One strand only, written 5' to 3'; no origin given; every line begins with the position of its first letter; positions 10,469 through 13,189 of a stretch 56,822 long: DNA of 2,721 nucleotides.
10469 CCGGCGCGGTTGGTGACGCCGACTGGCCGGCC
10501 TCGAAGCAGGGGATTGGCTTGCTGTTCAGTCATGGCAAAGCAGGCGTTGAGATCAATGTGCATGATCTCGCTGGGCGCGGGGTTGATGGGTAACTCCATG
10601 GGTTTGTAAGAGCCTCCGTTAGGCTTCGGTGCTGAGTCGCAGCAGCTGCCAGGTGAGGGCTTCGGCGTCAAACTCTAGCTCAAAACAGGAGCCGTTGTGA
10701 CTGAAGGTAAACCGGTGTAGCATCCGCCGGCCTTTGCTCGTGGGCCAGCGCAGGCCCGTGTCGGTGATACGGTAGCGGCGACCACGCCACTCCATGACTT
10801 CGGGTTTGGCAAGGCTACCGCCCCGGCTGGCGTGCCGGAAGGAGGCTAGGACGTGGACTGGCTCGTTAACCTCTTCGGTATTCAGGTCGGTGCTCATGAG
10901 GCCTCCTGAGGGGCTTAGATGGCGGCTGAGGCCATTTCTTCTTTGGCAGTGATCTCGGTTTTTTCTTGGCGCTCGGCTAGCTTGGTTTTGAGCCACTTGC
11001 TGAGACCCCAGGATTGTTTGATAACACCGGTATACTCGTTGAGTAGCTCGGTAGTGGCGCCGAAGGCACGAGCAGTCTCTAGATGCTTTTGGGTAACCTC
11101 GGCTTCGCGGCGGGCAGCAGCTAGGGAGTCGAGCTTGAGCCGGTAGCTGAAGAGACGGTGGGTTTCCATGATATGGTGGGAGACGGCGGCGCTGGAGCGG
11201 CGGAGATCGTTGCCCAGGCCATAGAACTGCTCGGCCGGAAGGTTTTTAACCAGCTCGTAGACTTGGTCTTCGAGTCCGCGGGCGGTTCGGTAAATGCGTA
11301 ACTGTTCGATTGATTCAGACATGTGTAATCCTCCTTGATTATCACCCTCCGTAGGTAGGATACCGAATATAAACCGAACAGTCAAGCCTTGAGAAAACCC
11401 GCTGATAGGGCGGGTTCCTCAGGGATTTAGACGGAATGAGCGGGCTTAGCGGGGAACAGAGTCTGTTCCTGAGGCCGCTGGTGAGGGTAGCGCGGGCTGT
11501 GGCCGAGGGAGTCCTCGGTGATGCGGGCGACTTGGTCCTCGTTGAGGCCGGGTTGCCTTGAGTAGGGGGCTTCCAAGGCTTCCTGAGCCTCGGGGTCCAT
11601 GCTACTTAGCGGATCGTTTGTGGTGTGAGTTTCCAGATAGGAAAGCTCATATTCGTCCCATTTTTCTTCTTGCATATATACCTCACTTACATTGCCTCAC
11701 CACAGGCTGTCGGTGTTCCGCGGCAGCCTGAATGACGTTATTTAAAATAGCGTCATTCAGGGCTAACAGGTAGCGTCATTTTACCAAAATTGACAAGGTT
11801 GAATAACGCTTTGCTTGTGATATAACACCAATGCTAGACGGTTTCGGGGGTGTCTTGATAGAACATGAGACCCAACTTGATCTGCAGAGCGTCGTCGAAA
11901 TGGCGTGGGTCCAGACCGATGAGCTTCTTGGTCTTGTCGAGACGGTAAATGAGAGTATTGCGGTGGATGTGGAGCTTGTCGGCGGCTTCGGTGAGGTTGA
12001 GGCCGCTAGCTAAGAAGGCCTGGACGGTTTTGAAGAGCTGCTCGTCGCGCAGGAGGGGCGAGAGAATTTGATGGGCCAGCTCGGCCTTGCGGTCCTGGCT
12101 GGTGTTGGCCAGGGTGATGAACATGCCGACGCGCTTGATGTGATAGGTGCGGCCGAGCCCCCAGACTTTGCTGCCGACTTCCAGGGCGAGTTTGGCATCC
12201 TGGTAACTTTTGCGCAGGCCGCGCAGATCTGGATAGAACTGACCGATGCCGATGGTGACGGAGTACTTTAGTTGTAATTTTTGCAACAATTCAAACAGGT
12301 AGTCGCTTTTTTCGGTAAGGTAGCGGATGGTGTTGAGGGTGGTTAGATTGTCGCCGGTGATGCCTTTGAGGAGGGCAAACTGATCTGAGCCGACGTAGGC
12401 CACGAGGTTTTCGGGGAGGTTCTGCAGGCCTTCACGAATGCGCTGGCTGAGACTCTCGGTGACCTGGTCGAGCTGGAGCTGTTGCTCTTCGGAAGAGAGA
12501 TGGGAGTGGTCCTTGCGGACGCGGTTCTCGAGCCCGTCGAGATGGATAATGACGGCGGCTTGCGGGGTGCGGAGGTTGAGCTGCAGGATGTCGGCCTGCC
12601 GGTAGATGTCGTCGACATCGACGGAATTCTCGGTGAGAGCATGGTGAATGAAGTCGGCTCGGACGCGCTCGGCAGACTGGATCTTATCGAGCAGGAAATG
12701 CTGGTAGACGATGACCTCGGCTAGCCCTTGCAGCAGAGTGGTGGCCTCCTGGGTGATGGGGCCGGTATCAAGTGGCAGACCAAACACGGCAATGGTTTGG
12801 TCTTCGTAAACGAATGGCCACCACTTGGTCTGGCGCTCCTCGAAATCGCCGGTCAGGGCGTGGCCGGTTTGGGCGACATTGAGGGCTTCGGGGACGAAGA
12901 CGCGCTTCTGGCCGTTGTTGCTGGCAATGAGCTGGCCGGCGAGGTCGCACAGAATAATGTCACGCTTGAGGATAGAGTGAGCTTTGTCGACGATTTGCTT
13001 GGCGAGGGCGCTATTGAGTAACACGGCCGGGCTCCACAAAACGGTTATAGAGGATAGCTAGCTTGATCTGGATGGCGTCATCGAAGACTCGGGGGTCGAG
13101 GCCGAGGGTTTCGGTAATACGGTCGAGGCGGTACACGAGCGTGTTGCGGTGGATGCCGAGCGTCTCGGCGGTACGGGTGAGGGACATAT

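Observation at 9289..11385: Operon joining an Avd-type four-helix-bundle protein, a 92-aa orphan and a UmuC-like Y-family polymerase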

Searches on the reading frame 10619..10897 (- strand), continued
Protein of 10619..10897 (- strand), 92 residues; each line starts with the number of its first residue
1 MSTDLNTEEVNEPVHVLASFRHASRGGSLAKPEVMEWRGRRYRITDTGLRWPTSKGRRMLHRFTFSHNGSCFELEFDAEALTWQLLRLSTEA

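Call 75: fold_search(model_id=the predicted structure, library=pdb)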
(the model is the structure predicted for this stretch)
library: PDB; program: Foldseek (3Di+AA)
matches with E <= 10: 816; with E <= 0.001: 0
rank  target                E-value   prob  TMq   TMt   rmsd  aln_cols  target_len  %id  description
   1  3em0_A                1.2e-01  0.44  0.30  0.22  14.3       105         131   12  Crystal structure of Zebrafish Ileal Bile Acid-Bindin Protein complexed with cholic acid (crystal form B). (released 2009-01-13)
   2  4o3w_B                1.4e-01  0.66  0.32  0.08  10.3       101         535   11  Crystal structure of the vaccine antigen Transferrin Binding Protein B (TbpB) mutant Tyr-63-Ala from Actinobacillus su (released 2015-01-14)
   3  3elz_B                2.2e-01  0.33  0.30  0.22  14.3       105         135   12  Crystal structure of Zebrafish Ileal Bile Acid-Bindin Protein complexed with cholic acid (crystal form A). (released 2009-01-13)
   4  1eal_MODEL_1_A        2.2e-01  0.21  0.26  0.20  14.9       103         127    9  NMR STUDY OF ILEAL LIPID BINDING PROTEIN (released 1997-01-22)
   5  3elx                  2.4e-01  0.38  0.30  0.22  14.5       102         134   15  Crystal structure of apo Zebrafish Ileal Bile Acid-Binding Protein (released 2009-01-13)
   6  8epu                  2.5e-01  0.33  0.28  0.20  14.1       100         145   15  1.6 A crystal structure of the lipocalin dog allergen Can f 1 with the C118S mutation (released 2023-04-05)
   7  9etg_B                2.6e-01  0.30  0.27  0.20  14.1        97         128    5  Crystal structure of recombinant chicken liver Bile Acid Binding Protein (cL-BABP) in complex with CA-M11 (released 2024-10-09)
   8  6l7w_B                2.9e-01  0.20  0.25  0.16  11.7       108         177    5  Crystal structure of Cet1 from Trypanosoma cruzi in complex with manganese ion. (released 2020-06-03)
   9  2ft9                  3.3e-01  0.21  0.28  0.21  15.5       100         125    5  Crystal structure of axolotl (Ambystoma mexicanum) liver bile acid-binding protein bound to cholic acid (released 2006-04-11)
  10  6xrf_A                3.7e-01  0.69  0.33  0.23   3.5        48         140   12  EagT6 Tse6 NT complex (released 2020-12-30)
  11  8wkh                  3.7e-01  0.23  0.29  0.22  14.0       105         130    6  Crystal structure of group 13 allergen from Blomia tropicalis (released 2023-11-22)
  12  7bga                  3.9e-01  0.47  0.33  0.21  13.3        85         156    6  Mutant F105A of recombinant beta-lactoglobulin in complex with endogenous ligand (released 2021-01-20)
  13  6mp4_E                3.9e-01  0.16  0.25  0.18  14.0       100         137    6  Human liver FABP1 bound to tetrahydrocannabinol (released 2019-11-13)
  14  2qo5                  4.1e-01  0.20  0.29  0.21  14.8       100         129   11  Crystal structure of the cysteine 91 threonine mutant of zebrafish liver bile acid-binding protein complexed with cholic (released 2007-07-31)
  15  3ve1_C                4.3e-01  0.35  0.30  0.07  11.7        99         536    7  The 2.9 angstrom crystal structure of Transferrin binding protein B (TbpB) from serogroup B M982 Neisseria meningitidi (released 2012-02-22)
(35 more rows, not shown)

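Call 99: search_protein_families(library=padloc, proteins=[window:10619-10897:-], max_evalue=0.1)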
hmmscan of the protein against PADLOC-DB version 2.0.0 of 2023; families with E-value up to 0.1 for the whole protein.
window:10619-10897:- (92 aa): 1 family
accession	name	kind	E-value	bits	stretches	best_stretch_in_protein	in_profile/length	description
PDLC02576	DrmA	-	0.047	9.3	1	12-47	1115-1150/1235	DrmA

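Call 106: search_dna_similar(query=P0278, collection=plasmids, mode=protein, max_rows=20, max_evalue=0.01)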
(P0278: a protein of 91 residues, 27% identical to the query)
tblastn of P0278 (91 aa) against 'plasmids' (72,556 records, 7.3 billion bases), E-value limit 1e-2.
Records with a match: 2; places in all: 2; records where one place covers at least 80% of the query: 2.
Best place of each record, by identity: <60% 2.
By first word of the organism name: Geobacter 1; Pelobacter 1.
By predicted mobility (MOB-suite, as given by PLSDB): non-mobilizable 2.
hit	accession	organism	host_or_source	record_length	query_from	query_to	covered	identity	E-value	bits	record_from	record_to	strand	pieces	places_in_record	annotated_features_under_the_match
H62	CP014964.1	Geobacter anodireducens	-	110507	6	90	93%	37.6%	3e-11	64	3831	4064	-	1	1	hypothetical protein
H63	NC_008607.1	Pelobacter propionicus DSM 2379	-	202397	10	84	82%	32.0%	7e-6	49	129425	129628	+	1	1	none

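Call 107: get_annotated_region(hit=H62, flank=3000)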
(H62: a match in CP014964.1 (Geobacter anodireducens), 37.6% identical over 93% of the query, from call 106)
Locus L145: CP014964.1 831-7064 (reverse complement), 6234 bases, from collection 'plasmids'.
description: Geobacter anodireducens strain SD-1 plasmid pSD, complete sequence
organism: Geobacter anodireducens (NCBI taxid 1340425)
taxonomy: Bacteria; Thermodesulfobacteriota; Desulfuromonadia; Geobacterales; Geobacteraceae; Geobacter; Geobacter anodireducens
host: -; source: -; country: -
typing (MOB-suite, as given by PLSDB): non-mobilizable; mating-pair formation MPF_F
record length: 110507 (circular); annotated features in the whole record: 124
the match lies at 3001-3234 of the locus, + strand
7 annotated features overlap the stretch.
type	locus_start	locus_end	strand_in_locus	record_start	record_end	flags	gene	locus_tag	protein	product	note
CDS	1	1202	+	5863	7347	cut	-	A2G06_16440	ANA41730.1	hypothetical protein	-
CDS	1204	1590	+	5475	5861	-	-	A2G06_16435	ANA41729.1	hypothetical protein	-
CDS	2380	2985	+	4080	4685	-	-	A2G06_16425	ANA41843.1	LexA family transcriptional regulator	-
CDS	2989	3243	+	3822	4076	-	-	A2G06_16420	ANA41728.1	hypothetical protein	-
CDS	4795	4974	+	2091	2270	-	-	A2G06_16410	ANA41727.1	hypothetical protein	-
CDS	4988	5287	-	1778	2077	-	-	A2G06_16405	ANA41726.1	hypothetical protein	-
CDS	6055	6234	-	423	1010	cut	-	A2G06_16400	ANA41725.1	hypothetical protein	-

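Call 108: get_annotated_region(hit=H63, flank=3000)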
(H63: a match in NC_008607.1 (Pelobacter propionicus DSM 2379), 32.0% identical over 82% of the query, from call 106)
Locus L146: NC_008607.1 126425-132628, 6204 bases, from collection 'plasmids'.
description: Pelobacter propionicus DSM 2379 plasmid pPRO1, complete sequence
organism: Pelobacter propionicus DSM 2379 (NCBI taxid 338966)
taxonomy: Bacteria; Thermodesulfobacteriota; Desulfuromonadia; Desulfuromonadales; Desulfuromonadaceae; Pelobacter; Pelobacter propionicus; Pelobacter propionicus DSM 2379
host: -; source: -; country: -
typing (MOB-suite, as given by PLSDB): non-mobilizable; replicon rep_cluster_1677; mating-pair formation MPF_F
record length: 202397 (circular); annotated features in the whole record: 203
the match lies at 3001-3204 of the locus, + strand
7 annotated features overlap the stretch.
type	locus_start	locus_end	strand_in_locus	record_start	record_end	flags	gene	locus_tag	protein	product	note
CDS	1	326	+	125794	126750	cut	-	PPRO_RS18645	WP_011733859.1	tyrosine-type recombinase/integrase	GO:0015074 - DNA integration [Evidence IEA]; GO:0006310 - DNA recombination [Evidence IEA]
CDS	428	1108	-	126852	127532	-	-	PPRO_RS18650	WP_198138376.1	hypothetical protein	-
CDS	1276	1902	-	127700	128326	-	-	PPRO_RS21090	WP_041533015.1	hypothetical protein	-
CDS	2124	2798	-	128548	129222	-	-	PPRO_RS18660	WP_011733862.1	response regulator transcription factor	GO:0000160 - phosphorelay signal transduction system [Evidence IEA]; GO:0006355 - regulation of DNA-templated ...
CDS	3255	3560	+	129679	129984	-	-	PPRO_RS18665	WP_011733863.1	integration host factor subunit alpha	GO:0006310 - DNA recombination [Evidence IEA]; GO:0006355 - regulation of DNA-templated transcription [Evidence IEA]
CDS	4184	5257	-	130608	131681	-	-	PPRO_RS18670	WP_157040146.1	DUF5131 family protein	-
CDS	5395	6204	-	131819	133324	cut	-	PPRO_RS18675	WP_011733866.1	UvrD-helicase domain-containing protein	-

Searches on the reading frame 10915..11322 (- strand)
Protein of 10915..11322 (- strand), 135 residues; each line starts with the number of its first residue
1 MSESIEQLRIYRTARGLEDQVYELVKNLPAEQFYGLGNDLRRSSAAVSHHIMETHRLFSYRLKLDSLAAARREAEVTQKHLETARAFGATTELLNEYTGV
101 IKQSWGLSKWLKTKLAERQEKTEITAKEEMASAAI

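Call 3: search_protein_families(library=pfam, proteins=[window:10915-11322:-], max_evalue=1)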
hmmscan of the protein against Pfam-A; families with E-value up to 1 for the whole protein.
window:10915-11322:- (135 aa): 2 families
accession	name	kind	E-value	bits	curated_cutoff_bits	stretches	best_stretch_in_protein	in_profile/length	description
PF05635.17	23S_rRNA_IVP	-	1.1e-12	48.5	33.8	1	6-92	1-87/106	23S rRNA-intervening sequence protein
PF05163.17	DinB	-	0.027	14.8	23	1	1-90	1-87/165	DinB family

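Call 4: search_protein_families(library=ncbifam, proteins=[window:10915-11322:-], max_evalue=1)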
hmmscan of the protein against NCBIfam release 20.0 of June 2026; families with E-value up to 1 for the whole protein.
window:10915-11322:- (135 aa): 4 families
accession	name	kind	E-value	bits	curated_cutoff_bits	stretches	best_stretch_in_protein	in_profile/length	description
TIGR02436.1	TIGR02436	subfamily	9.7e-11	41.9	24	1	10-111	1-108/109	four helix bundle protein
NF008911.0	PRK12275.1-2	subfamily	2.2e-07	31.4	137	1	5-55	4-54/118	hypothetical protein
NF008912.0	PRK12275.1-6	subfamily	0.061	13.4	124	1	5-72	3-67/117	hypothetical protein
NF041825.1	hydrophobin_BslA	equivalog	0.12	12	250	1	61-109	17-64/178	biofilm surface layer hydrophobin BslA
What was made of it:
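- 10915..11322 (-): Four-helix-bundle protein, 135 aa, PF05635 / TIGR02436 family. First gene of the operon. Pfam 48.5 bits and NCBIfam 41.9 bits (calls 3, 4).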

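Call 98: search_solved_structures(query=window:10915-11322:-, max_evalue=1, show_alignments=1)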
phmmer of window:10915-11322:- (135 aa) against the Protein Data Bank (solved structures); distinct sequences matched with E-value up to 1: 1.
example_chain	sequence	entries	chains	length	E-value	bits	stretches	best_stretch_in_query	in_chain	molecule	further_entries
2gsc_A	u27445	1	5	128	0.074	16.7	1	6-54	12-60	Putative uncharacterized protein XCC0516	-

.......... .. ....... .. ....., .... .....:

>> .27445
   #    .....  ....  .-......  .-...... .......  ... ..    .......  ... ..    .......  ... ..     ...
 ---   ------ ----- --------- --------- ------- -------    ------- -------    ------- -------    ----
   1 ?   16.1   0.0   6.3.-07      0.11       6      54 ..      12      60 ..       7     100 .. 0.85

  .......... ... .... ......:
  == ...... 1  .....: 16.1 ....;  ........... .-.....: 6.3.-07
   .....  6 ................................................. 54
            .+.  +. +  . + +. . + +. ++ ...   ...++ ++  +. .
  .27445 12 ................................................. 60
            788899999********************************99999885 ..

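Call 99: search_protein_families(library=padloc, proteins=[window:10915-11322:-], max_evalue=0.1)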
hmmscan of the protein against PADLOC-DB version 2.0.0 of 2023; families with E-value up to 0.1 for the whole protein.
window:10915-11322:- (135 aa): 0 families

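Call 117: predict_structure(protein=window:10915-11322:-)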
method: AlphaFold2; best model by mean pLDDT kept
length: 135 residues; sequences in the alignment: 1
mean_pLDDT: 63.4   pTM: 0.44
mean pLDDT of the five models: 63.4, 60.3, 54.4, 51.3, 42.3
residues with pLDDT >= 90: 0; 70-90: 31; 50-70: 92; < 50: 12
segments of 3 or more residues with pLDDT < 50: 57-66
pLDDT, mean of each block of 10 residues (from residue 1): 62 70 73 63 60 52 48 58 63 73 70 70 66 54
secondary structure, 60 per line:
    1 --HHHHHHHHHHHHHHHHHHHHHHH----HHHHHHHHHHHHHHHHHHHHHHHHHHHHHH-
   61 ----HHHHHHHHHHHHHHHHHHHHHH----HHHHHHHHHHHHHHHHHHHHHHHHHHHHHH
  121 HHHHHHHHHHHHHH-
elements in order: H3-25 H30-59 H65-86 H91-134

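Call 119: fold_search(model_id=the predicted structure, library=pdb)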
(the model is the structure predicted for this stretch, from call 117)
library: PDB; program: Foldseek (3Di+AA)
matches with E <= 10: 463; with E <= 0.001: 0
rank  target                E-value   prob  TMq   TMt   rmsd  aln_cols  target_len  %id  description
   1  2gsc_A                3.3e-03  1.00  0.60  0.70   3.1       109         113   20  Crystal Structure of the Conserved Hypothetical Cytosolic Protein Xcc0516 from Xanthomonas campestris (released 2006-10-03)
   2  2gsc_C                4.5e-03  1.00  0.59  0.70   2.8       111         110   19  Crystal Structure of the Conserved Hypothetical Cytosolic Protein Xcc0516 from Xanthomonas campestris (released 2006-10-03)
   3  2gsc_B                7.4e-03  1.00  0.59  0.66   3.0       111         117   20  Crystal Structure of the Conserved Hypothetical Cytosolic Protein Xcc0516 from Xanthomonas campestris (released 2006-10-03)
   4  2gsc_E                9.1e-03  1.00  0.56  0.66   3.0       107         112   20  Crystal Structure of the Conserved Hypothetical Cytosolic Protein Xcc0516 from Xanthomonas campestris (released 2006-10-03)
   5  2gsc_D                1.8e-02  1.00  0.62  0.70   2.9       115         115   21  Crystal Structure of the Conserved Hypothetical Cytosolic Protein Xcc0516 from Xanthomonas campestris (released 2006-10-03)
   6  1yo7_A                8.9e-02  0.92  0.43  0.47   7.0       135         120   17  Re-engineering topology of the homodimeric ROP protein into a single-chain 4-helix bundle (released 2005-02-15)
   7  2rld_B                1.2e-01  1.00  0.58  0.67   3.5       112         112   20  CRYSTAL STRUCTURE OF A PROTEIN WITH UNKNOWN FUNCTION FROM S23 RIBOSOMAL PROTEIN FAMILY (BT_0352) FROM BACTEROIDES THET (released 2007-10-30)
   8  7dgu                  1.2e-01  0.97  0.44  0.55   4.4       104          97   15  De novo designed protein H4A1R (released 2021-11-24)
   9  2rld_A                1.4e-01  0.99  0.54  0.62   4.2       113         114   22  CRYSTAL STRUCTURE OF A PROTEIN WITH UNKNOWN FUNCTION FROM S23 RIBOSOMAL PROTEIN FAMILY (BT_0352) FROM BACTEROIDES THET (released 2007-10-30)
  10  8ubb_D                2.0e-01  0.90  0.44  0.52   4.9       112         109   12  Diversity-generating retroelement (DGR) ribonucleoprotein reverse transcriptase - Active State (N-empty) 1b (released 2024-10-23)
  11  8ub7_E                2.2e-01  0.99  0.57  0.68   3.2       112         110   11  Diversity-generating retroelement (DGR) ribonucleoprotein reverse transcriptase - Active state (N-occupied) (released 2024-10-23)
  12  4etr_A                2.2e-01  0.57  0.32  0.34  18.8       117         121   12  X-ray structure of PA2169 from Pseudomonas aeruginosa (released 2013-01-09)
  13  2rld_C                2.5e-01  0.99  0.57  0.65   4.1       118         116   22  CRYSTAL STRUCTURE OF A PROTEIN WITH UNKNOWN FUNCTION FROM S23 RIBOSOMAL PROTEIN FAMILY (BT_0352) FROM BACTEROIDES THET (released 2007-10-30)
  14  2rld_E                2.6e-01  0.98  0.55  0.66   3.5       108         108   22  CRYSTAL STRUCTURE OF A PROTEIN WITH UNKNOWN FUNCTION FROM S23 RIBOSOMAL PROTEIN FAMILY (BT_0352) FROM BACTEROIDES THET (released 2007-10-30)
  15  8ube_D                2.8e-01  0.84  0.45  0.52   4.9       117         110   11  Diversity-generating retroelement (DGR) ribonucleoprotein reverse transcriptase - Resting State 1a (released 2024-10-23)
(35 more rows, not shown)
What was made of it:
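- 10915..11322 (-): The low-confidence model has four helices and best matches Xcc0516 (2GSC), TM 0.6-0.7 (calls 117, 119).
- On PF05635 / TIGR02436 four-helix-bundle protein: The model has four helices, and Foldseek's top hits are 2GSC and 2RLD (calls 117, 119; the model has low confidence, pLDDT 63).
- On Avd (DGR accessory variability determinant): Avd chains rank below 2GSC and 2RLD (call 119).
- Closest known: PF05635 / TIGR02436 four-helix-bundle proteins. Same: The sequence family and the four-helix fold match (calls 3, 4, 119).
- It is nearest to uncharacterised Xcc0516 rather than to Avd (call 119).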

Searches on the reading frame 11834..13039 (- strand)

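Call 61: search_protein_families(library=pfam, proteins=[window:11834-13039:-], max_evalue=1)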
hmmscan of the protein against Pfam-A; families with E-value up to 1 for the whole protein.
window:11834-13039:- (401 aa): 6 families
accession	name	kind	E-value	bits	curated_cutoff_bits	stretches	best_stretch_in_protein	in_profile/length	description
PF13556.12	HTH_30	-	9.7e-20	70.6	27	1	335-391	1-57/59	PucR C-terminal helix-turn-helix domain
PF17853.6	GGDEF_2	-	1.3e-16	61.3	24.5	1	141-288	5-116/116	GGDEF-like domain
PF05651.19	Diacid_rec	-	1.1e-08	35.3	23.6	1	8-132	1-132/134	Putative sugar diacid recognition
PF02954.25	HTH_8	-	0.00032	20.8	22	1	344-369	16-41/42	Bacterial regulatory protein, Fis family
PF13384.12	HTH_23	-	0.1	12.9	24.6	1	340-363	12-34/50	Homeodomain-like domain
PF20432.4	Xre-like-HTH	-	0.14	12.9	25.8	1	337-371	13-47/63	Antitoxin Xre-like helix-turn-helix domain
